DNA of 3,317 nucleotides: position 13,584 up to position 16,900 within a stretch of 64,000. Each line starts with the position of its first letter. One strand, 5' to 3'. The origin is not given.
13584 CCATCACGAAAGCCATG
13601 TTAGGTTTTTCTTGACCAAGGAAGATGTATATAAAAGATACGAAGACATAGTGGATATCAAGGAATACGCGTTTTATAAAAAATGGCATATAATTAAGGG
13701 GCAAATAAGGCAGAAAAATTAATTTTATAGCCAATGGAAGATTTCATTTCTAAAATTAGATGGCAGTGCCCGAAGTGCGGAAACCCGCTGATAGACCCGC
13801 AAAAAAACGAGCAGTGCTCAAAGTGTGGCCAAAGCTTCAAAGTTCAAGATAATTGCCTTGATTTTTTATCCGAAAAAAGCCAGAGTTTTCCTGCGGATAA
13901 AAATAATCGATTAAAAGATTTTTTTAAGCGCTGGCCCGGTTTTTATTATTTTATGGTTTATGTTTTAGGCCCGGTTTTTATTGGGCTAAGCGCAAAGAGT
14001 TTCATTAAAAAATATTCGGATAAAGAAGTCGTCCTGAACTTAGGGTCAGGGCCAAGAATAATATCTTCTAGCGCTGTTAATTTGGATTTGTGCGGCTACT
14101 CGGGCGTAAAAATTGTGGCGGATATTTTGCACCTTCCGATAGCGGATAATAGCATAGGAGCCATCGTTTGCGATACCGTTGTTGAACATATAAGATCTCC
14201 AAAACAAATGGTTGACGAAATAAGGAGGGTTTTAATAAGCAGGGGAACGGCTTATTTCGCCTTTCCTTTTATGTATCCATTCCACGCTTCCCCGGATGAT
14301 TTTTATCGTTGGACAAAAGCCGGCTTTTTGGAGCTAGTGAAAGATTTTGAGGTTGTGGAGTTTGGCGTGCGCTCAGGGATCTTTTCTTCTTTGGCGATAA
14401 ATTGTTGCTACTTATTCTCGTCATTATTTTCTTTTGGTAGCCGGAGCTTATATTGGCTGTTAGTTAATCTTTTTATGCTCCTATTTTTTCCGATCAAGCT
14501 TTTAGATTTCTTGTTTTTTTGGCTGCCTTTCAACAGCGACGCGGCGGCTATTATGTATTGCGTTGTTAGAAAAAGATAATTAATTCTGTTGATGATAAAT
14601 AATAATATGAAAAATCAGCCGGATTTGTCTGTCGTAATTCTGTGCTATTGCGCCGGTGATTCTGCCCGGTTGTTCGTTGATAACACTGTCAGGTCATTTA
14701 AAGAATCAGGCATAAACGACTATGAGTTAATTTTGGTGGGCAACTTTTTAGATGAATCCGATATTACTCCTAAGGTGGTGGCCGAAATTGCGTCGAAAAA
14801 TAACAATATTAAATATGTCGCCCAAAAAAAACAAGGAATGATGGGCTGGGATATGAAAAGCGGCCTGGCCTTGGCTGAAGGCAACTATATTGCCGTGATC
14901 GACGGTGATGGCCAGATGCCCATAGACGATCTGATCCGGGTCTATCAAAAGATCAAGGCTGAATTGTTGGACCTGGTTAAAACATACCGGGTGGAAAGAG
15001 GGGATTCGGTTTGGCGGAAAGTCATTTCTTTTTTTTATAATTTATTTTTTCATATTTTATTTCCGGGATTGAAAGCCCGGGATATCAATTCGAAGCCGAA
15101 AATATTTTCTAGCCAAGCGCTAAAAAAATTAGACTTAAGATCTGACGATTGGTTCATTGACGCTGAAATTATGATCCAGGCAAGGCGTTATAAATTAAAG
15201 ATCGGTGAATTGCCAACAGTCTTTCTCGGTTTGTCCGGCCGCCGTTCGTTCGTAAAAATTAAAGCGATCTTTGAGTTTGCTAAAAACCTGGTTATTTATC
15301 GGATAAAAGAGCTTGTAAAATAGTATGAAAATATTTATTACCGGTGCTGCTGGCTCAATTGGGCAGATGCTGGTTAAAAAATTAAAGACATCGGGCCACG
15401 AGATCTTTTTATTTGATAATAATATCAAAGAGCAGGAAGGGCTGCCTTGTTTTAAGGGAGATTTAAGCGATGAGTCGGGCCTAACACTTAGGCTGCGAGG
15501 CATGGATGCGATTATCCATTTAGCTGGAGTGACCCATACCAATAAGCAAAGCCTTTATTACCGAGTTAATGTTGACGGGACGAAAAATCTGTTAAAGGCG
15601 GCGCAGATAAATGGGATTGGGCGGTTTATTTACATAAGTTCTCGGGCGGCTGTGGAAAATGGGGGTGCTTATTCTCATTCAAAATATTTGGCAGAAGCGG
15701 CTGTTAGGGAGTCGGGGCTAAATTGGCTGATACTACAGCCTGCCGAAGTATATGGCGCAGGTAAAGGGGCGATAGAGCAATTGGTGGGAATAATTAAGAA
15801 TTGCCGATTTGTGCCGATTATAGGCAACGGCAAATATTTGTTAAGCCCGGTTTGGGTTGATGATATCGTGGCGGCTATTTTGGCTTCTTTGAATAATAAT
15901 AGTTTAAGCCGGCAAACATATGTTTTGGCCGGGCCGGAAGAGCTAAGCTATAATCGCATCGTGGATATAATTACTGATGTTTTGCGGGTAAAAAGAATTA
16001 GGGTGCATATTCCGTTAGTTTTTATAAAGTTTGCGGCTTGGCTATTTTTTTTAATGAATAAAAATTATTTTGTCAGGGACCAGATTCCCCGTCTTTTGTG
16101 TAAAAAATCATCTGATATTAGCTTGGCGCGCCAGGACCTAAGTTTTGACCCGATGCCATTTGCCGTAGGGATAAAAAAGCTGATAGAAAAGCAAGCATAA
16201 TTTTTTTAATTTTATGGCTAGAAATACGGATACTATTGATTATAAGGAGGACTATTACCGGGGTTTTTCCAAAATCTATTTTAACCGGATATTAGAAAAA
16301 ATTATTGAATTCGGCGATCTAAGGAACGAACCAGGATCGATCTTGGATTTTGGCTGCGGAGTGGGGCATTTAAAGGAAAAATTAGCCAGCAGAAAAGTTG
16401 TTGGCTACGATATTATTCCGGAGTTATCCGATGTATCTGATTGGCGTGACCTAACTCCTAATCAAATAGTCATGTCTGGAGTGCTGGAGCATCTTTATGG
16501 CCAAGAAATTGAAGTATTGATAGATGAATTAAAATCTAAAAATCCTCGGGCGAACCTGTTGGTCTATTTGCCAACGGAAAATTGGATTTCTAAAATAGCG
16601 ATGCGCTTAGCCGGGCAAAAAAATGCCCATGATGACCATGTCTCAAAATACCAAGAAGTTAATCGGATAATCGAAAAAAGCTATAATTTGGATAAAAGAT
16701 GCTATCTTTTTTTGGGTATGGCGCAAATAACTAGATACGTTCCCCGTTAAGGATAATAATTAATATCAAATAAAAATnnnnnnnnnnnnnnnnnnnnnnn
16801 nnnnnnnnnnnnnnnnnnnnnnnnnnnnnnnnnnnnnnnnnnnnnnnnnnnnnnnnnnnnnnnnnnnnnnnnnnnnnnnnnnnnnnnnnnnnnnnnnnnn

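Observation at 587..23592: About 23-kb co-directional glycan locus unusually rich in methyltransferases and in paired Dpm1-like GT2 plus GT-C membrane transferases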

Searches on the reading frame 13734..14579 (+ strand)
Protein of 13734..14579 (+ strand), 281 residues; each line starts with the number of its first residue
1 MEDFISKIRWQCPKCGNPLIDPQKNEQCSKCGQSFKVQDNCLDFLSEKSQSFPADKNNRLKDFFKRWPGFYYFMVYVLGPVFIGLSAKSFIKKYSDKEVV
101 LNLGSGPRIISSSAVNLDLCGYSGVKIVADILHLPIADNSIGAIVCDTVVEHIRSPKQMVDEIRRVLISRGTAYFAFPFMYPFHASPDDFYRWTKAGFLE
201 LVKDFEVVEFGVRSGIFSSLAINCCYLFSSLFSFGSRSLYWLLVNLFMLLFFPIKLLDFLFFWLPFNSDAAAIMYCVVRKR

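Call 7: search_protein_families(library=pfam, proteins=[window:13734-14579:+], max_evalue=0.01)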
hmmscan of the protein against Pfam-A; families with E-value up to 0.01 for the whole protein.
window:13734-14579:+ (281 aa): 5 families
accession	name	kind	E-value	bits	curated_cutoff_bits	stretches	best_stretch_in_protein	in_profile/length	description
PF08241.18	Methyltransf_11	-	6.3e-09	36.8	21.2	1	127-175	47-95/95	Methyltransferase domain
PF13847.12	Methyltransf_31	-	0.0026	17.9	27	1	111-172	42-106/145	Methyltransferase domain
PF13649.12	Methyltransf_25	-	0.0027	18.8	27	1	127-170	51-96/97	Methyltransferase domain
PF07191.17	Zn_ribbon_6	-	0.0039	17.6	25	1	11-42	2-33/67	Double zinc ribbon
PF05148.21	Methyltransf_8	-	0.0074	16.6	27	0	91-175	67-156/219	Hypothetical methyltransferase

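Call 47: search_protein_families(library=ncbifam, proteins=[window:13734-14579:+], max_evalue=0.0001)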
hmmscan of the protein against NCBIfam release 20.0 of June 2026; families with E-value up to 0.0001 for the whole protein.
window:13734-14579:+ (281 aa): 0 families

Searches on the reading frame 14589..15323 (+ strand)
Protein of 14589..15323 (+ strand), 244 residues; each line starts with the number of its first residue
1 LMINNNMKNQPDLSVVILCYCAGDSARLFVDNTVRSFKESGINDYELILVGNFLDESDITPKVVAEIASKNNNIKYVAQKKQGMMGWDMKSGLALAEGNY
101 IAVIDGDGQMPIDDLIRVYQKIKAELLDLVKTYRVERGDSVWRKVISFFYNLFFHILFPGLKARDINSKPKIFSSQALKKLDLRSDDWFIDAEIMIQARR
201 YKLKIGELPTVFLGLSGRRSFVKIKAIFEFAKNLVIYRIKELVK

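Call 7: search_protein_families(library=pfam, proteins=[window:14589-15323:+], max_evalue=0.01)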
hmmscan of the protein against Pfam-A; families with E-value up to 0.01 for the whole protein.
window:14589-15323:+ (244 aa): 1 family
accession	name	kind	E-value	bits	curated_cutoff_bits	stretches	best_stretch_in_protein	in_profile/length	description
PF00535.33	Glycos_transf_2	-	1.8e-13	51.2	23.3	1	14-148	1-131/168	Glycosyl transferase family 2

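Call 47: search_protein_families(library=ncbifam, proteins=[window:14589-15323:+], max_evalue=0.0001)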
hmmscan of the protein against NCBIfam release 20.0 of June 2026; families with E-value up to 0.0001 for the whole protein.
window:14589-15323:+ (244 aa): 7 families
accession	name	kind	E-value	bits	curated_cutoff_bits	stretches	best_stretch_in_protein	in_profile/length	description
NF047588.1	GlcsyltransPgfSStrep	equivalog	6.4e-11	42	500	1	13-181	3-167/308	glycosyltransferase PgfS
NF007986.1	PRK10714.1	equivalog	7.4e-09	35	529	1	12-152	7-144/316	undecaprenyl-phosphate 4-deoxy-4-formamido-L-arabinose transferase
NF007482.0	PRK10073.1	equivalog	1.2e-08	34.4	423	1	7-111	2-99/334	glycosyltransferase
NF047683.1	TeichurnBiosyTuaG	equivalog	2.2e-08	34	400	1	8-117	3-106/252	teichuronic acid biosynthesis protein TuaG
TIGR04182.1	glyco_TIGR04182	equivalog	1.9e-07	30.8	325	1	30-212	15-190/293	S-layer glycoprotein N-glycosyltransferase AglJ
TIGR03937.1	PgaC_IcaA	equivalog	3.1e-07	29.7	422.3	1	5-109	39-137/407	poly-beta-1,6-N-acetyl-D-glucosamine synthase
NF050050.1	ProtGlycPglI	equivalog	4e-07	29.7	500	1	11-124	2-110/306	GalNAc(5)-diNAcBac-PP-undecaprenol beta-1,3-glucosyltransferase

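Call 70: search_solved_structures(query=window:14589-15323:+, max_evalue=0.00001)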
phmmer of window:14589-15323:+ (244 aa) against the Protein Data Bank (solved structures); distinct sequences matched with E-value up to 0.00001: 1.
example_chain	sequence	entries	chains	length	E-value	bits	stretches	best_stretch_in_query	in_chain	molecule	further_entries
3bcv_A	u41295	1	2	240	3.5e-07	33.1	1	12-128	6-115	Putative glycosyltransferase protein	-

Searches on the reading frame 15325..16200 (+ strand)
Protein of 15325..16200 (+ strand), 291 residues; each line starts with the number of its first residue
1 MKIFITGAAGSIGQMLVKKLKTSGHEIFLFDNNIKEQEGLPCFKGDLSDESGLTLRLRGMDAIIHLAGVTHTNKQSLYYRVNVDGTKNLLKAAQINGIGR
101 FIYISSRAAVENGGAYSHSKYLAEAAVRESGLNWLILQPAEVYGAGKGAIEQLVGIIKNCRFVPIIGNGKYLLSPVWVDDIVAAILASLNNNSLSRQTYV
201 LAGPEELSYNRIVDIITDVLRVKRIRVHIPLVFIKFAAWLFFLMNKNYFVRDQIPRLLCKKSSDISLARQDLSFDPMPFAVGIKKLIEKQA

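Call 7: search_protein_families(library=pfam, proteins=[window:15325-16200:+], max_evalue=0.01)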
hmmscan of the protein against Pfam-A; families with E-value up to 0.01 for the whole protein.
window:15325-16200:+ (291 aa): 9 families
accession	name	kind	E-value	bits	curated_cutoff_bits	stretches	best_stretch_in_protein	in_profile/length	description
PF01370.27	Epimerase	-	1.2e-25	90.8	20.9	1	3-201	1-239/240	NAD dependent epimerase/dehydratase family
PF01073.25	3Beta_HSD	-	5.7e-20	71.9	22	1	5-188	2-229/280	3-beta hydroxysteroid dehydrogenase/isomerase family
PF13460.12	NAD_binding_10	-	3.1e-18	66.7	27.2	1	7-143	1-147/184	NAD(P)H-binding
PF04321.23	RmlD_sub_bind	-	7.1e-15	55.3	27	1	1-224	1-235/287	RmlD substrate binding domain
PF02719.21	Polysacc_synt_2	-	1.2e-11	44.8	20.2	1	3-128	1-150/293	Polysaccharide biosynthesis protein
PF07993.18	NAD_binding_4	-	8.9e-11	41.9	20.1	1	57-111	86-141/258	Male sterility protein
PF05368.20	NmrA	-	1.6e-09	38.2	27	1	2-133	4-140/298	NmrA-like family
PF16363.11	GDP_Man_Dehyd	-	1.8e-09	38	27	1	4-106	1-129/332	GDP-mannose 4,6 dehydratase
PF00106.31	adh_short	-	0.00017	21.6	26.6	0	3-120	3-153/195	short chain dehydrogenase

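Call 47: search_protein_families(library=ncbifam, proteins=[window:15325-16200:+], max_evalue=0.0001)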
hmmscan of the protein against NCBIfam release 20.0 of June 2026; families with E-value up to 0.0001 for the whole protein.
window:15325-16200:+ (291 aa): 23 families
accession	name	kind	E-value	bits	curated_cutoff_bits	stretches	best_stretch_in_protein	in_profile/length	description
TIGR03466.1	HpnA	hypoth_equivalog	3.3e-22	78.8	367.65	1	1-246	1-272/327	hopanoid-associated sugar epimerase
NF042422.1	oxyalk_red_OleD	equivalog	4.2e-21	75.7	580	1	1-230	1-260/329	2-alkyl-3-oxoalkanoate reductase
TIGR01179.1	galE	equivalog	8.8e-15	54.3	262.3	1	2-157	1-159/332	UDP-glucose 4-epimerase GalE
NF042423.1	oxyalk_red_Shew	equivalog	1.1e-14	54.2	580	1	2-108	10-120/331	2-alkyl-3-oxoalkanoate reductase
TIGR01214.1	rmlD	equivalog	1.8e-14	53.5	224.05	1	2-229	1-235/285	dTDP-4-dehydrorhamnose reductase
NF004520.0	PRK05865.1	equivalog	6.5e-13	47.4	1509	1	1-216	1-198/854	sugar epimerase family protein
TIGR01746.1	Thioester-redct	subfamily_domain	4.1e-12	46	213.35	1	58-218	87-279/371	thioester reductase domain-containing protein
NF041293.1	G6PDh_Azf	equivalog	6e-12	45.5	400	1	3-153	5-162/252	NAD-dependent glucose-6-phosphate dehydrogenase Azf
NF052578.1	StrlDmthSdmBMthl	equivalog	8.1e-12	45.5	600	1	1-250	1-275/328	sterol demethylase protein SdmB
TIGR01777.1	yfcH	hypoth_equivalog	2.5e-11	43.7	207.35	1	3-91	1-95/292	TIGR01777 family oxidoreductase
NF050030.1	thlkprotThyD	equivalog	3e-11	43.1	400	0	1-37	1-37/305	thylakoid membrane protein ThyD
TIGR02197.1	heptose_epim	equivalog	4.3e-10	39.3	274.6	1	3-154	1-149/316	ADP-glyceromanno-heptose 6-epimerase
NF047837.1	UDPAcbARedWbcJ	equivalog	8.3e-10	38.1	500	1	1-204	1-198/372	UDP-2-acetamido-2,6-beta-L-arabino-hexul-4-ose reductase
NF005539.0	PRK07201.1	equivalog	3.3e-09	36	549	1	1-220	1-266/657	SDR family oxidoreductase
TIGR03649.1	ergot_EASG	subfamily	4.3e-09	36.3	256.4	1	3-226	2-221/287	ergot alkaloid biosynthesis protein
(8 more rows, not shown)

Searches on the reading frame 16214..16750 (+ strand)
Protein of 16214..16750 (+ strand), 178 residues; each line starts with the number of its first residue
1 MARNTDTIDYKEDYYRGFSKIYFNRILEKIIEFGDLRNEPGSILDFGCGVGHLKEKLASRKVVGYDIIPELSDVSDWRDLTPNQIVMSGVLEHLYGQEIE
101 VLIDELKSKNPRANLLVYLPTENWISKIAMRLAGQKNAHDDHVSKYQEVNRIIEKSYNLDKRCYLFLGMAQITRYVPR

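Call 7: search_protein_families(library=pfam, proteins=[window:16214-16750:+], max_evalue=0.01)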
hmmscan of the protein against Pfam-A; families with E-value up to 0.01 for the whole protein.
window:16214-16750:+ (178 aa): 4 families
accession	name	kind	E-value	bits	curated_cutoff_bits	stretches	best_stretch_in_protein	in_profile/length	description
PF13489.12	Methyltransf_23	-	5.3e-09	36.5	27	1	22-147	5-146/164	Methyltransferase domain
PF08242.18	Methyltransf_12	-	0.0021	19.2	30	0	44-72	1-33/98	Methyltransferase domain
PF13649.12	Methyltransf_25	-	0.0048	18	27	0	43-71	1-33/97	Methyltransferase domain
PF13847.12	Methyltransf_31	-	0.0063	16.7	27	0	42-70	6-39/145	Methyltransferase domain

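Call 47: search_protein_families(library=ncbifam, proteins=[window:16214-16750:+], max_evalue=0.0001)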
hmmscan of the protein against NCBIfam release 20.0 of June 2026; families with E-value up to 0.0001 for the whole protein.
window:16214-16750:+ (178 aa): 0 families
